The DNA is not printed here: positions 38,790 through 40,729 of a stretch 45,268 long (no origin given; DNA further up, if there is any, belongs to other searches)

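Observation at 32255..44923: Candidate undescribed organic-acid catabolic regulon: BKACE+SDR / TAXI-TRAP / IclR+BCCP / carboxyltransferase / cytoplasmic Mo-enzyme / FadB-like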

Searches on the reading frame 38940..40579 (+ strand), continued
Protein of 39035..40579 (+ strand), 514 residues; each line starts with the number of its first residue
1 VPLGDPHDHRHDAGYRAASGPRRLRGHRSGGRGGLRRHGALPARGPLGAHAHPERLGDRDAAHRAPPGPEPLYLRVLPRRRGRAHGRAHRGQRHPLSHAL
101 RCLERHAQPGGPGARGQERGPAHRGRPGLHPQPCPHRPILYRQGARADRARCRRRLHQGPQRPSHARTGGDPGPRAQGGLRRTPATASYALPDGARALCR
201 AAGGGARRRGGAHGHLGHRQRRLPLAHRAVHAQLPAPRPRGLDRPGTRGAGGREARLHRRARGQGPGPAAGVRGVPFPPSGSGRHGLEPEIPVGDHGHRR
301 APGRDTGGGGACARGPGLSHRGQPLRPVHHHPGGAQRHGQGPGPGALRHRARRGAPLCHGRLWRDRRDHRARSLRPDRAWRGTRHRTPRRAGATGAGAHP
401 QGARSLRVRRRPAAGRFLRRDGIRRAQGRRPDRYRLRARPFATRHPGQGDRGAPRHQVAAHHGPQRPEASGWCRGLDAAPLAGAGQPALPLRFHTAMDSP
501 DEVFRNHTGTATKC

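Call 55: search_solved_structures(query=window:38979-40463:+, max_evalue=1e-20, show_alignments=1)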
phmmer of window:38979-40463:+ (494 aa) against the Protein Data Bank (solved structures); distinct sequences matched with E-value up to 1e-20: 29.
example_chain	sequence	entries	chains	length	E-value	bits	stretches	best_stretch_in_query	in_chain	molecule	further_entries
5ks8_C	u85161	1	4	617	4.9e-84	286.2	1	6-439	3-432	Pyruvate carboxylase subunit beta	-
2nx9_A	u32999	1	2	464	9.5e-80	272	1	5-416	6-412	Oxaloacetate decarboxylase 2, subunit alpha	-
1rqb_A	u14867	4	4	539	4.4e-75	256.6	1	3-439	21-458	transcarboxylase 5S subunit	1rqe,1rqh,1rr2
1u5j_A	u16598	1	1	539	6e-75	256.2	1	3-439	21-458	transcarboxylase 5S subunit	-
1s3h_A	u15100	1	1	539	1.6e-74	254.8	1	3-439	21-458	transcarboxylase 5S subunit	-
4qsl_H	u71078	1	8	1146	3.3e-45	158.1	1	5-414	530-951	Pyruvate carboxylase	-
4qsk_A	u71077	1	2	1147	3.3e-45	158.1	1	5-414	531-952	Pyruvate carboxylase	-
4qsh_A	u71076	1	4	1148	3.3e-45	158.1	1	5-414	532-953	Pyruvate carboxylase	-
5vz0_A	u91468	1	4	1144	6.5e-42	147.3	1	4-409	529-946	Pyruvate carboxylase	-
5vyw_A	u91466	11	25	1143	1.1e-41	146.5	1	4-409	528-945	Pyruvate carboxylase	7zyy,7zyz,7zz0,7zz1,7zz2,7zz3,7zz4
5vyz_A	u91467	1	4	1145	1.1e-41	146.5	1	4-409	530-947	Pyruvate carboxylase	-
3hbl_A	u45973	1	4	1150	3.2e-40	141.7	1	7-425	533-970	Pyruvate carboxylase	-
3ho8_A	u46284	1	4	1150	3.2e-40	141.7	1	7-425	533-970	Pyruvate carboxylase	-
8gk8_C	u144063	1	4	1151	3.2e-40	141.7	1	7-425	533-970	Pyruvate carboxylase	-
4hnv_A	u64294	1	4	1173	3.3e-40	141.6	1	7-425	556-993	Pyruvate carboxylase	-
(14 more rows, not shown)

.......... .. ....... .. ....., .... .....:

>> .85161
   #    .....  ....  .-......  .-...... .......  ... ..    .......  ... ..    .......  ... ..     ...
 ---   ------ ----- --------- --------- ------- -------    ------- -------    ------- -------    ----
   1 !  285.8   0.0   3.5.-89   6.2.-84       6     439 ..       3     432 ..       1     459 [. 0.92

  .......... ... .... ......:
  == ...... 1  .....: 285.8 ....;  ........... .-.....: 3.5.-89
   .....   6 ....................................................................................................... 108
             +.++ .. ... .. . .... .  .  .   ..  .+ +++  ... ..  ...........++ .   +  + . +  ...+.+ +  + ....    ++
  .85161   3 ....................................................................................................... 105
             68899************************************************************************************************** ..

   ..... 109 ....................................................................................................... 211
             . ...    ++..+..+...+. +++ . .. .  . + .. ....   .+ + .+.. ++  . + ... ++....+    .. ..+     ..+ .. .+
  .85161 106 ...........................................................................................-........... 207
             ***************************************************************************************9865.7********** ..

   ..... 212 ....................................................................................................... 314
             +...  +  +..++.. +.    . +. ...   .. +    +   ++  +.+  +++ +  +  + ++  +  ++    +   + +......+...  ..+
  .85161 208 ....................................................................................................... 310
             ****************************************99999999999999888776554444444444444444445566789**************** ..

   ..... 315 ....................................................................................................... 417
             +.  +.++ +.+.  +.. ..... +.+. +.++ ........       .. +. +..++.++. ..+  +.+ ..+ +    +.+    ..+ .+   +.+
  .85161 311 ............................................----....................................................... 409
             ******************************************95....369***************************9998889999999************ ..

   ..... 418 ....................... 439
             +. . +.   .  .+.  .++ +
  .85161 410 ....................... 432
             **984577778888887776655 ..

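Call 67: find_encoding_contigs(protein=P0124, flank=10000, max_places=2)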
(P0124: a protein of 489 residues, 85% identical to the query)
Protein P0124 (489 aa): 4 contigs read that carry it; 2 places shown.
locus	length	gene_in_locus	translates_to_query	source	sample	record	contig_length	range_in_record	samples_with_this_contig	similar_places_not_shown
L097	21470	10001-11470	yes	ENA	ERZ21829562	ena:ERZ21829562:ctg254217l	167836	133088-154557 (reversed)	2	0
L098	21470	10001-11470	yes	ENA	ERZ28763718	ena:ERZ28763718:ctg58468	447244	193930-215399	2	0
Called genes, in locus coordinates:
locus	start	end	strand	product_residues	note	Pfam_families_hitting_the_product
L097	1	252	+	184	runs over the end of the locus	PF13358:DDE_3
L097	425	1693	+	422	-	-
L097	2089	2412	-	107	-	PF13358:DDE_3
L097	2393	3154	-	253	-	PF13551:HTH_29, PF13565:HTH_32, PF13592:HTH_33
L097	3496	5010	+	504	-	PF22483:Mu-transpos_C_2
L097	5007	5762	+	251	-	PF01695:IstB_IS21, PF00308:Bac_DnaA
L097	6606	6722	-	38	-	PF00364:Biotin_lipoyl (weak)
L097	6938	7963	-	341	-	PF04613:LpxD, PF24894:Hexapep_GlmU (faint), PF25084:LbH_EIF2B, PF25087:GMPPB_C, PF00132:Hexapep, PF14602:Hexapep_2, PF00132:Hexapep (weak)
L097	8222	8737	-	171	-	PF00364:Biotin_lipoyl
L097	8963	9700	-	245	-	PF09339:HTH_IclR, PF12802:MarR_2, PF13412:HTH_24 (weak), PF01614:IclR_C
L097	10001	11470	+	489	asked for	PF00682:HMGL-like, PF02436:PYC_OADA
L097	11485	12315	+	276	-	PF05853:BKACE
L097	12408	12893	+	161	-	-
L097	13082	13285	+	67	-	-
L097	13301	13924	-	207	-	PF13358:DDE_3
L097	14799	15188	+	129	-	PF01710:HTH_Tnp_IS630 (weak), PF13384:HTH_23 (weak), PF13565:HTH_32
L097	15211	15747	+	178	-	PF13358:DDE_3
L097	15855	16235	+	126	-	PF13384:HTH_23 (weak), PF13518:HTH_28 (weak), PF13565:HTH_32, PF01498:HTH_Tnp_Tc3_2 (weak)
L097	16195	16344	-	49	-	-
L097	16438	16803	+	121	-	PF13358:DDE_3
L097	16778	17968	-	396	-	PF01073:3Beta_HSD, PF01370:Epimerase, PF04321:RmlD_sub_bind (weak), PF05368:NmrA (faint), PF07993:NAD_binding_4 (faint), PF13460:NAD_binding_10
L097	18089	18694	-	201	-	PF00578:AhpC-TSA, PF08534:Redoxin, PF00085:Thioredoxin (faint), PF13905:Thioredoxin_8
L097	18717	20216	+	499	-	PF00206:Lyase_1, PF14698:ASL_C2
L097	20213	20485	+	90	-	-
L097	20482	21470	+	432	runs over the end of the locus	PF00278:Orn_DAP_Arg_deC, PF01168:Ala_racemase_N, PF02784:Orn_Arg_deC_N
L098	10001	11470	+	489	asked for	PF00682:HMGL-like, PF02436:PYC_OADA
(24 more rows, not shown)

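Call 68: find_encoding_contigs(protein=P0135, flank=10000, max_places=2)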
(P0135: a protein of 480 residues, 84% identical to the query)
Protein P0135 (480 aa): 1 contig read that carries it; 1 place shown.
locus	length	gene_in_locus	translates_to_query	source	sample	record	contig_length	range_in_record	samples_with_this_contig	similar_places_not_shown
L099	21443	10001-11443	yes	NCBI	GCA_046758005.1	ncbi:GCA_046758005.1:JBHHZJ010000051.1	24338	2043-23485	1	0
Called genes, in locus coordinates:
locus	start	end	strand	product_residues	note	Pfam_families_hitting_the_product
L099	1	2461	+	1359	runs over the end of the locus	PF17210:SdrD_B (faint), PF13620:CarboxypepD_reg (weak), PF05036:SPOR (weak), PF01476:LysM (weak)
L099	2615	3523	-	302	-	PF05853:BKACE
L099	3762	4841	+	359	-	PF16868:NMT1_3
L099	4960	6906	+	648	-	PF06808:DctM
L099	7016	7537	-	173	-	PF00364:Biotin_lipoyl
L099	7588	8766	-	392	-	PF09339:HTH_IclR, PF12802:MarR_2 (weak), PF01614:IclR_C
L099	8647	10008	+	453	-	PF00289:Biotin_carb_N, PF02786:CPSase_L_D2, PF02222:ATP-grasp (weak), PF02785:Biotin_carb_C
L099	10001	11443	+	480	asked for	PF00682:HMGL-like (weak), PF02436:PYC_OADA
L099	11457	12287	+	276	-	PF05853:BKACE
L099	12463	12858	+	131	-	-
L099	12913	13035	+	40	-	-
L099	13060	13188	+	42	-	-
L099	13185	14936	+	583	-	PF01654:Cyt_bd_oxida_I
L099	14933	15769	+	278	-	PF13442:Cytochrome_CBB3 (faint), PF00034:Cytochrom_C (weak)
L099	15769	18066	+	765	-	PF14495:Cytochrom_C550 (faint), PF00034:Cytochrom_C (weak), PF13442:Cytochrome_CBB3 (weak), PF00034:Cytochrom_C (weak), PF13442:Cytochrome_CBB3, PF00034:Cytochrom_C, PF13442:Cytochrome_CBB3, PF09459:EB_dh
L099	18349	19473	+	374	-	PF03150:CCP_MauG, PF00034:Cytochrom_C (faint)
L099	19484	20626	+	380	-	PF00034:Cytochrom_C (faint), PF03150:CCP_MauG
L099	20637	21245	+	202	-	PF00355:Rieske (faint)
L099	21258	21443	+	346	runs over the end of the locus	PF18465:Rieske_3, PF00384:Molybdopterin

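Call 71: find_encoding_contigs(protein=P0127, flank=6000, max_places=3)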
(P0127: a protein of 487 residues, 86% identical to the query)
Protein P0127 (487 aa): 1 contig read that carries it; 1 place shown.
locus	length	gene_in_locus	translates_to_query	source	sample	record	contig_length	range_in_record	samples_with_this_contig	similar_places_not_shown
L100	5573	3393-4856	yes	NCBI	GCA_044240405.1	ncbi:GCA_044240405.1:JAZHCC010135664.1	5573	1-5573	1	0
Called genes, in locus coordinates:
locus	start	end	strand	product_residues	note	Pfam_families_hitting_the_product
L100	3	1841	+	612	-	?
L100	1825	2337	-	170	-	PF00364:Biotin_lipoyl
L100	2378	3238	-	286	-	PF09339:HTH_IclR, PF12802:MarR_2 (weak), PF01614:IclR_C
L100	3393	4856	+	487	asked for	PF00682:HMGL-like, PF02436:PYC_OADA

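Call 77: search_solved_structures(query=L012:11484-12308:+, max_evalue=1e-10)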
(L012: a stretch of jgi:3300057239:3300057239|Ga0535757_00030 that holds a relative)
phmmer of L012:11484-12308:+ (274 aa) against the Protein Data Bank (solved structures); distinct sequences matched with E-value up to 1e-10: 13.
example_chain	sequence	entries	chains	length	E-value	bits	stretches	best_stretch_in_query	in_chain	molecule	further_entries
3no5_A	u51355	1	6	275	1.5e-111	375.5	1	1-273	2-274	Uncharacterized protein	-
3fa5_A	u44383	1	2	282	4.3e-94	318.3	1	3-273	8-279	protein of unknown function (DUF849)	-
3chv_A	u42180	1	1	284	1.2e-93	316.9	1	3-273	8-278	Prokaryotic domain of unknown function (DUF849) with a TIM barrel fold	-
2y7d_A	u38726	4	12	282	7.3e-63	215.9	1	3-273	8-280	3-KETO-5-AMINOHEXANOATE CLEAVAGE ENZYME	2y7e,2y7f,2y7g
9zsc_A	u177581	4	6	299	3.3e-40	141.6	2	97-273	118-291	3-keto-5-aminohexanoate cleavage protein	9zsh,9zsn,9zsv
3lot_A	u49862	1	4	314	1.1e-38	136.6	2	120-273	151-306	uncharacterized protein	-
8rio_A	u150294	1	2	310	4.9e-32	114.8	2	121-273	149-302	3-keto-5-aminohexanoate cleavage protein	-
8rip_A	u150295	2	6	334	6.7e-32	114.4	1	121-273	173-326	3-keto-5-aminohexanoate cleavage protein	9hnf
3e49_A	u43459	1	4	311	2.8e-29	105.8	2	4-127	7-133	uncharacterized protein DUF849 with a TIM barrel fold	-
3c6c_A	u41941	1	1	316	1.1e-28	103.9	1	117-273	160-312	3-keto-5-aminohexanoate cleavage enzyme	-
3e02_A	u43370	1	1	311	1.2e-27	100.5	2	139-272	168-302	uncharacterized protein DUF849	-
5zmy_A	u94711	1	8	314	1.4e-16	64.2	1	6-272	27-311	Cis-epoxysuccinate hydrolase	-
5zmu_A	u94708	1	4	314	9.3e-16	61.5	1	6-272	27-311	Cis-epoxysuccinate hydrolase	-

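Call 80: search_protein_families(library=pfam, proteins=[L058:5479-6096:-, L058:5088-5510:+, L097:12408-12893:+, L099:12463-12858:+], max_evalue=0.0001)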
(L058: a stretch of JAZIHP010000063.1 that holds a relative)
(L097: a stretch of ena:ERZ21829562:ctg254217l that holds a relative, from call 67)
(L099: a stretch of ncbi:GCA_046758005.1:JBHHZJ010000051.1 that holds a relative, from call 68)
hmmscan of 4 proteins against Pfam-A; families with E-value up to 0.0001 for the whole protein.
L058:5479-6096:- (205 aa): 1 family
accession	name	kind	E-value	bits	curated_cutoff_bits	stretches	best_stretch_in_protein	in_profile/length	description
PF02632.19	BioY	-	1.4e-34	119.5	25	1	47-194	1-139/140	BioY family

L058:5088-5510:+ (140 aa): 0 families

L097:12408-12893:+ (161 aa): 0 families

L099:12463-12858:+ (131 aa): 0 families
